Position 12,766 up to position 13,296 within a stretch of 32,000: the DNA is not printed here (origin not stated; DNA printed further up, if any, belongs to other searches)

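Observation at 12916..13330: Six perfect 19-nt iterons wedged between a small Arm-like ORF and the methyltransferase-HNH gene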

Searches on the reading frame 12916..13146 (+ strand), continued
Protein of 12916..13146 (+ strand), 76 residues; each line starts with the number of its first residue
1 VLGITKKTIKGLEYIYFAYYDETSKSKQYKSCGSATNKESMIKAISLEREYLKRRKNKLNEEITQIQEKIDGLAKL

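Call 61: find_related_loci(query=A3, collection=metagenome_contigs, flank=4000)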
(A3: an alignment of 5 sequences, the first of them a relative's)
Query A3 (76 aa) in metagenome_contigs; peptide patterns used: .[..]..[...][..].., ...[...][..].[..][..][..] (x = any residue, [..] = any of these).
219 stretches matched a pattern; 12 encode a relative of the query (tblastn E <= 1e-3); 12 distinct loci.
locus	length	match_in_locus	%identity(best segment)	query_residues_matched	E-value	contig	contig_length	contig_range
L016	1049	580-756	34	2-60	5e-9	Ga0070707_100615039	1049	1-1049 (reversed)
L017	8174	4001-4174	33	2-59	9e-9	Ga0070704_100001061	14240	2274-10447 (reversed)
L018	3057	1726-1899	33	2-59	9e-9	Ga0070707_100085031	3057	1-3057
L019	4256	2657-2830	31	2-59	3e-8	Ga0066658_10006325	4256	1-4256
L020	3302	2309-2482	31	2-59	3e-8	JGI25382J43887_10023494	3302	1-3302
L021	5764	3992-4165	31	2-59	4e-8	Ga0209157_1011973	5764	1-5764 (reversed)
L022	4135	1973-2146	31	2-59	3e-8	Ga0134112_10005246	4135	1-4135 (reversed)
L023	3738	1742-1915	31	2-59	3e-8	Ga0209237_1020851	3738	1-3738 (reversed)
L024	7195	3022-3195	31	2-59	4e-8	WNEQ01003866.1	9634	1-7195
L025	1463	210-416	30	2-70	2e-7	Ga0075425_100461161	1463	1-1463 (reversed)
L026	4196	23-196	33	2-59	5e-7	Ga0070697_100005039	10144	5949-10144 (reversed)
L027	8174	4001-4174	33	2-59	5e-7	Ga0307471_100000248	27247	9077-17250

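Call 62: find_related_loci(query=A3, collection=genome_contigs, flank=4000)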
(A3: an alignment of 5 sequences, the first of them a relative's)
Query A3 (76 aa) in genome_contigs; peptide patterns used: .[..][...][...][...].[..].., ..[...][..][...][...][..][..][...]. (x = any residue, [..] = any of these).
118 stretches matched a pattern; 2 encode a relative of the query (tblastn E <= 1e-3); 2 distinct loci.
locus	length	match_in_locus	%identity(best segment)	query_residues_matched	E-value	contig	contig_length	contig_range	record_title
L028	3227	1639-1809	28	5-54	7e-6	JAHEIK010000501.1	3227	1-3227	MAG: Planctomycetota bacterium isolate Ww498 NODE_158563_length_3227_cov_2.168384, whole genome shotgun sequence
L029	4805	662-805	31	3-50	9e-6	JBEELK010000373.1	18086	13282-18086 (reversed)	MAG: Planctomycetota bacterium isolate columbiariver1_2019_sw_WHONDRS-S19S_0075_B_bin.68 scaffold_704108, whole genome s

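Call 65: find_encoding_contigs(protein=P0170, flank=5000, max_places=2)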
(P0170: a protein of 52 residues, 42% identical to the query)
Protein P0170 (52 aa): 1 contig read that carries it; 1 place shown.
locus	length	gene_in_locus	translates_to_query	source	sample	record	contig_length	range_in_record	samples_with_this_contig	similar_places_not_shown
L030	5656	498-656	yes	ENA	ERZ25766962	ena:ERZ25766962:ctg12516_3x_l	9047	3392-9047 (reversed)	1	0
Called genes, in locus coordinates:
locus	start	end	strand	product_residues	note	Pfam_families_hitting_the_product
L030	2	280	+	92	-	?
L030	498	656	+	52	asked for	-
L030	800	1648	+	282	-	PF02195:ParB_N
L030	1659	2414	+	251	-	PF17762:HTH_ParB (faint)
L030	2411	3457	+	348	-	PF12706:Lactamase_B_2 (weak)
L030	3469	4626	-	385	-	PF00266:Aminotran_5, PF01212:Beta_elim_lyase (weak), PF01053:Cys_Met_Meta_PP (weak), PF01041:DegT_DnrJ_EryC1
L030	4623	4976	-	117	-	PF08870:DndE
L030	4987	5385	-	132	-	-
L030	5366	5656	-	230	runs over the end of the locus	-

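Call 66: find_encoding_contigs(protein=P0161, flank=4000, max_places=3)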
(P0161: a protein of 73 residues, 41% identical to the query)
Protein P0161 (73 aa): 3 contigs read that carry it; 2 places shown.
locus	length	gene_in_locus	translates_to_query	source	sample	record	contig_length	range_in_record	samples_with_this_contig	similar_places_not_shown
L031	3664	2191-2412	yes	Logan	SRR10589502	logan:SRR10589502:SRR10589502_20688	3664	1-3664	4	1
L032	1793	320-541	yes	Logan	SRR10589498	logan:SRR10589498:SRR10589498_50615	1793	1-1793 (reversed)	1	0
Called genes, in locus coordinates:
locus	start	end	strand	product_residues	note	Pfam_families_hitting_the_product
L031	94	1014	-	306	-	PF18735:HEPN_RiboL-PSP (weak)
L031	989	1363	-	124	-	PF13610:DDE_Tnp_IS240 (weak), PF13683:rve_3 (weak)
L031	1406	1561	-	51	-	-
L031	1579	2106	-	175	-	-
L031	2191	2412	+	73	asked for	-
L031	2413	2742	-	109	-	-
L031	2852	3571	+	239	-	-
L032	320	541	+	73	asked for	-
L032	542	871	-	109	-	-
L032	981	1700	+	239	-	-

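Call 85: fold_search(model_id=the predicted structure, library=viral)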
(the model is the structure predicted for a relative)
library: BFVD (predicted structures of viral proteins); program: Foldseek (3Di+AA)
matches with E <= 10: 1321; with E <= 0.001: 0
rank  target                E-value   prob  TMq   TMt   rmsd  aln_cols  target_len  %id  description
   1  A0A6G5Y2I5            3.2e-02  1.00  0.59  0.29   2.1        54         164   18  (no name in the UniProt tables at hand)
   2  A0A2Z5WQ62            7.1e-02  0.99  0.42  0.10  10.8        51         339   25  (no name in the UniProt tables at hand)
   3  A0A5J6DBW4            8.1e-02  0.90  0.36  0.37   6.7        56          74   16  Uncharacterized protein [Erwinia phage pEp_SNUABM_01]
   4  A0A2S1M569            1.0e-01  0.57  0.31  0.27  11.7        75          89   16  (no name in the UniProt tables at hand)
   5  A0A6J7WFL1            1.2e-01  0.94  0.39  0.52   5.7        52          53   19  Uncharacterized protein [uncultured Caudovirales phage]
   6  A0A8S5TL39            1.2e-01  0.85  0.42  0.21   3.8        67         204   13  Uncharacterized protein [Podoviridae sp. ctz6O13]
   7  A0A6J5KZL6            1.4e-01  0.75  0.37  0.22   9.9        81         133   14  Uncharacterized protein [uncultured Caudovirales phage]
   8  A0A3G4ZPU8            1.7e-01  0.97  0.39  0.33   2.2        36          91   14  Uncharacterized protein [Barrevirus sp.]
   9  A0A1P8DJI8            1.7e-01  0.87  0.38  0.46   8.3        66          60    6  (no name in the UniProt tables at hand)
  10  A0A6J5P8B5            2.2e-01  0.60  0.34  0.27   5.0        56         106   14  Uncharacterized protein [uncultured Caudovirales phage]
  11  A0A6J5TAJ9            2.5e-01  0.84  0.40  0.25   4.3        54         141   17  Uncharacterized protein [uncultured Caudovirales phage]
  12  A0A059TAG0            2.6e-01  0.82  0.40  0.36   5.0        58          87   17  Uncharacterized protein [Listeria phage LP-026]
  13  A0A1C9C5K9            2.8e-01  0.60  0.36  0.17   3.4        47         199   17  Uncharacterized protein [Heterosigma akashiwo virus 01]
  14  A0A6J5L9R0            3.0e-01  0.80  0.40  0.35   4.3        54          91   11  Uncharacterized protein [uncultured Caudovirales phage]
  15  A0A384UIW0            3.1e-01  0.54  0.38  0.15   4.5        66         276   18  (no name in the UniProt tables at hand)
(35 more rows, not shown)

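Call 88: search_protein_families(library=pfam, proteins=[L017:3224-3799:-, L017:2561-3223:-, L017:5706-6803:-, L017:6894-8006:+, L013:2317-3051:+, L013:1903-2232:-, L010:2817-4811:+, P0140, P0130, P0159], max_evalue=0.01)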
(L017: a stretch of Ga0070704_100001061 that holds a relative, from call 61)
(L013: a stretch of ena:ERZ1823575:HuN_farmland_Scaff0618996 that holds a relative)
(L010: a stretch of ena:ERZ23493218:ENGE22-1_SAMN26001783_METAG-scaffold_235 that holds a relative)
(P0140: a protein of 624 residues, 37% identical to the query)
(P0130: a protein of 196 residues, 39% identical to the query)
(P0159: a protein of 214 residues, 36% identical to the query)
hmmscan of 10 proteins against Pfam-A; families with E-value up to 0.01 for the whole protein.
L017:3224-3799:- (191 aa): 3 families
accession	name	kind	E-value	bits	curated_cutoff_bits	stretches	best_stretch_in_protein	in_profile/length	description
PF00227.31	Proteasome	-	9.2e-50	169.4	22.4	1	2-182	5-189/189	Proteasome subunit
PF19404.4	DUF5977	-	0.0017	19.3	25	1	115-165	2-52/65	Family of unknown function (DUF5977)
PF20098.4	DUF6488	-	0.0053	17.1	27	0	133-176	15-55/110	Family of unknown function (DUF6488)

L017:2561-3223:- (220 aa): 1 family
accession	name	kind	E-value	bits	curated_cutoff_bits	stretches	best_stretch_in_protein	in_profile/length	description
PF00227.31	Proteasome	-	1.2e-40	139.6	22.4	1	31-200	1-176/189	Proteasome subunit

L017:5706-6803:- (365 aa): 1 family
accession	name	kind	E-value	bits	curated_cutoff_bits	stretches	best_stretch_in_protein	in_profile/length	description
PF00571.33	CBS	-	5.4e-39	132.7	24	4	3-54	1-52/57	CBS domain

L017:6894-8006:+ (370 aa): 2 families
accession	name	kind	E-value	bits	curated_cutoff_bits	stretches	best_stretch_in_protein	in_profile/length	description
PF07995.17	GSDH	-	6.8e-87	292.3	25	1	56-354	1-329/332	Glucose / Sorbosone dehydrogenase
PF20067.5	SSL_N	-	0.005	17.1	18.9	0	51-79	14-43/46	Strictosidine synthase-like, N-terminal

L013:2317-3051:+ (244 aa): 0 families

L013:1903-2232:- (109 aa): 0 families

L010:2817-4811:+ (664 aa): 35 families (the best 25 are shown)
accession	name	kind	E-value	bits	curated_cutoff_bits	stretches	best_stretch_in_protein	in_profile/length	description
PF00515.34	TPR_1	-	3.6e-92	299.2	27.8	8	554-585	3-34/34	Tetratricopeptide repeat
PF07719.23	TPR_2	-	1.9e-78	252.6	27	7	586-618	1-33/34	Tetratricopeptide repeat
PF13181.12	TPR_8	-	9.6e-67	216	25.7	7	87-116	4-33/34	Tetratricopeptide repeat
PF13431.12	TPR_17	-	2e-60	196.5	24.4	3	575-607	2-34/34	Tetratricopeptide repeat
PF13432.12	TPR_16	-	6e-58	193.2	32.7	8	90-150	3-63/65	Tetratricopeptide repeat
PF13428.12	TPR_14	-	1.2e-52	171.3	23.5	4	587-629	2-44/44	Tetratricopeptide repeat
PF14559.12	TPR_19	-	1.3e-47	160.4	25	9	235-295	6-66/68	Tetratricopeptide repeat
PF13424.12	TPR_12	-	1.5e-41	140.9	30.1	5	85-147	4-74/77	Tetratricopeptide repeat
PF13414.12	TPR_11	-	1.1e-39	134.3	26.8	4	91-125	1-35/42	TPR repeat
PF13371.12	TPR_9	-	2.1e-39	133.8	35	6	566-629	9-72/73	Tetratricopeptide repeat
PF13176.12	TPR_7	-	3.1e-29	99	27.9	0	87-114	2-29/36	Tetratricopeptide repeat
PF12895.13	ANAPC3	-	2.2e-28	98.8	27.2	4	439-511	7-78/82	Anaphase-promoting complex, cyclosome, subunit 3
PF13374.12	TPR_10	-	1.3e-26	92.2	27.5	1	118-146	2-30/42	Tetratricopeptide repeat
PF12569.14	NatA_aux_su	-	7.4e-23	81.7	33.3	1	128-177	202-251/515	N-terminal acetyltransferase A, auxiliary subunit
PF14853.12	Fis1_TPR_C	-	4.5e-22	78.4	25.3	0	23-52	8-37/53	Fis1 C-terminal tetratricopeptide repeat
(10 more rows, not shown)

P0140 (624 aa): 1 family
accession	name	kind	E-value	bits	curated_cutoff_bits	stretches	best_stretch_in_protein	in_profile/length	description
PF02018.23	CBM_4_9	-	2.3e-05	25.2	25.9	1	445-596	2-130/136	Carbohydrate binding domain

P0130 (196 aa): 9 families
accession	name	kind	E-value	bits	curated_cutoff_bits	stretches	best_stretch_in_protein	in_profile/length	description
PF24409.1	wHTH-PRTase_assc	-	5e-05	23.7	27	1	83-137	6-57/83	wHTH-PRTase associated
PF14947.12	HTH_45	-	0.00023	21.6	25.5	1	78-133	10-64/77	Winged helix-turn-helix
PF01978.25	TrmB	-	0.0017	18.6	25.6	1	83-123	18-58/68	Sugar-specific transcriptional regulator TrmB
PF13463.12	HTH_27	-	0.0022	18.7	22.2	0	92-131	23-68/68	Winged helix DNA-binding domain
PF12802.13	MarR_2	-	0.0023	18.5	27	1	84-123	15-56/61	MarR family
PF01726.22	LexA_DNA_bind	-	0.0031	17.7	23.7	0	92-119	30-58/65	LexA DNA binding domain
PF25213.1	HVO_A0261_N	-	0.007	16.7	35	0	70-132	7-68/86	HVO_A0261 N-terminal domain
PF14394.12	DUF4423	-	0.0072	16.6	30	0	89-129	38-78/165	Domain of unknown function (DUF4423)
PF02637.23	GatB_Yqey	-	0.0094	16.3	27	0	52-121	38-107/148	GatB domain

P0159 (214 aa): 2 families
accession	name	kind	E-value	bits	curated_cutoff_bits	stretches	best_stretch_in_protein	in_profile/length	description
PF05066.19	HARE-HTH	-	2e-06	28.5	25.9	1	101-154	13-68/71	HB1, ASXL, restriction endonuclease HTH domain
PF04014.23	MazE_antitoxin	-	2.8e-06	27.6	24.7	1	186-212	19-46/48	Antidote-toxin recognition MazE, bacterial antitoxin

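Call 102: find_related_loci(query=A3, collection=viral_contigs, flank=4000)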
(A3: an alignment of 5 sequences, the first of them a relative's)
Query A3 (76 aa) in viral_contigs; peptide patterns used: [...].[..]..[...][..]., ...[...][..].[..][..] (x = any residue, [..] = any of these).
94 stretches matched a pattern, but none encodes a relative of the query by tblastn (E <= 1e-3).

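Call 107: search_protein_families(library=pfam, proteins=[L001:8022-8462:-], max_evalue=0.1)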
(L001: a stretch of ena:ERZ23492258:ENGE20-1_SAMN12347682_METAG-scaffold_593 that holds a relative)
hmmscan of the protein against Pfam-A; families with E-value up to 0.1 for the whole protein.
L001:8022-8462:- (146 aa): 0 families
